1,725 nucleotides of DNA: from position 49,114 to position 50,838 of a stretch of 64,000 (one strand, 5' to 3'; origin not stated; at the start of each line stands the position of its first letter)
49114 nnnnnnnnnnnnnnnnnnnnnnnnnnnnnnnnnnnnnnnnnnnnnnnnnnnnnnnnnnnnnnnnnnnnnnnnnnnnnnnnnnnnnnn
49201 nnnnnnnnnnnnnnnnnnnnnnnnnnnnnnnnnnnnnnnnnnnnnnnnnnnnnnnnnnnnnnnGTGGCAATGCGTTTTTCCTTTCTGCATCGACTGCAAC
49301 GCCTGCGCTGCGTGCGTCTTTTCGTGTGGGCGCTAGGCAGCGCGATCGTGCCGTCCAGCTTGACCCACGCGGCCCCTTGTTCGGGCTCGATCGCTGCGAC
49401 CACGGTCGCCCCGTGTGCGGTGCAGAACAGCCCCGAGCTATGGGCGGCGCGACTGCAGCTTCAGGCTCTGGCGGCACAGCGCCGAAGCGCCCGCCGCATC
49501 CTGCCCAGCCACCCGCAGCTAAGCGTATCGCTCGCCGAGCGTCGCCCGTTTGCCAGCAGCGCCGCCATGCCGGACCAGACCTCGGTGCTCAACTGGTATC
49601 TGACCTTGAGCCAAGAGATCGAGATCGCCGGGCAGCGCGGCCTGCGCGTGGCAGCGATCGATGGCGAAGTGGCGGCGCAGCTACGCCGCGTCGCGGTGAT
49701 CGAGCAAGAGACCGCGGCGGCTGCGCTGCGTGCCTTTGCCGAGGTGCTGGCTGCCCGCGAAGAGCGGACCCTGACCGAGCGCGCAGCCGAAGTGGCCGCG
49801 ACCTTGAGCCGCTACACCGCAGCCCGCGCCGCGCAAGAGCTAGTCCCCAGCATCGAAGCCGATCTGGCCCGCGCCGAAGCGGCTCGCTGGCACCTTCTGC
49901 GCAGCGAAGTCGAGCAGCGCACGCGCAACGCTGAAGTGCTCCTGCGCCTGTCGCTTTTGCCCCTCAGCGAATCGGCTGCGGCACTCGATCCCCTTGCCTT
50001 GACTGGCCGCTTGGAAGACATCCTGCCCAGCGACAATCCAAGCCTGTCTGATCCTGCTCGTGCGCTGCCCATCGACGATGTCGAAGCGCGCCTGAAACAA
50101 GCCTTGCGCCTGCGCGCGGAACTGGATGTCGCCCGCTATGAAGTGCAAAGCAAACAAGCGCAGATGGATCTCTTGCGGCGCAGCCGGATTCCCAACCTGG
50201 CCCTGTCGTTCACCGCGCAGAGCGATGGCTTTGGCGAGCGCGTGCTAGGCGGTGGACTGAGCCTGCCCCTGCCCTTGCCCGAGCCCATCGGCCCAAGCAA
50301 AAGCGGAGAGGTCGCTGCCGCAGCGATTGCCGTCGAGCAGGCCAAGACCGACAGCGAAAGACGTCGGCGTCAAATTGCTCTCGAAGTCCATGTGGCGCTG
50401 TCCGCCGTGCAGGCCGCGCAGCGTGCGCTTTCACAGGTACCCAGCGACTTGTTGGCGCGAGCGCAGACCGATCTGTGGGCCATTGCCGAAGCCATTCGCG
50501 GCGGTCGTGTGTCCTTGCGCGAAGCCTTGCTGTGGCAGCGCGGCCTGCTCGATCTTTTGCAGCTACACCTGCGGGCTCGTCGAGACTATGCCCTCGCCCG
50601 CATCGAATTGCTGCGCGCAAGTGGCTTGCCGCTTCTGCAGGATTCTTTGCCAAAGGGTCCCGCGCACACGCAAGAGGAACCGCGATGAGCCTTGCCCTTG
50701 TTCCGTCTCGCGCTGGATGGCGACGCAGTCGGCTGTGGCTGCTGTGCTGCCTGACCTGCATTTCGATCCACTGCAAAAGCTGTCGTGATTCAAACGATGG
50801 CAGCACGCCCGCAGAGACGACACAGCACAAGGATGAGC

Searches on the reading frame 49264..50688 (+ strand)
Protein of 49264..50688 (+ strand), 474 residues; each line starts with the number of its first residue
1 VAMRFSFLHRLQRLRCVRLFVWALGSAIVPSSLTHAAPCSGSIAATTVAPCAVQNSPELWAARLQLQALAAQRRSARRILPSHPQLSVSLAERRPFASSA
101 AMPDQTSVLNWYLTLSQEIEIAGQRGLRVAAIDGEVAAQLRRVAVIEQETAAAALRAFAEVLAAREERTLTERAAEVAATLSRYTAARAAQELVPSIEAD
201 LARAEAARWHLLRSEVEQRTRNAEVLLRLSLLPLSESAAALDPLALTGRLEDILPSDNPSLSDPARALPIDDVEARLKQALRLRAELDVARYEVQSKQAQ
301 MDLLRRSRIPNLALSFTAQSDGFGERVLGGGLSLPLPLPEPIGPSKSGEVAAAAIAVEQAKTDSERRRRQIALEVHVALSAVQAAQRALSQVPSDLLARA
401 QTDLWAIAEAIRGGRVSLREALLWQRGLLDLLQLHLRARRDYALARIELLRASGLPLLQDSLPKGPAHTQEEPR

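Call 57: search_protein_families(library=pfam, proteins=[window:49264-50688:+], max_evalue=0.00001)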
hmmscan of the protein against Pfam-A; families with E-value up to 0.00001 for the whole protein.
window:49264-50688:+ (474 aa): 1 family
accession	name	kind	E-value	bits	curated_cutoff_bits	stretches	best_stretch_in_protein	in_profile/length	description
PF02321.23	OEP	-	4.8e-21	75.8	22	2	277-454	5-187/187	Outer membrane efflux protein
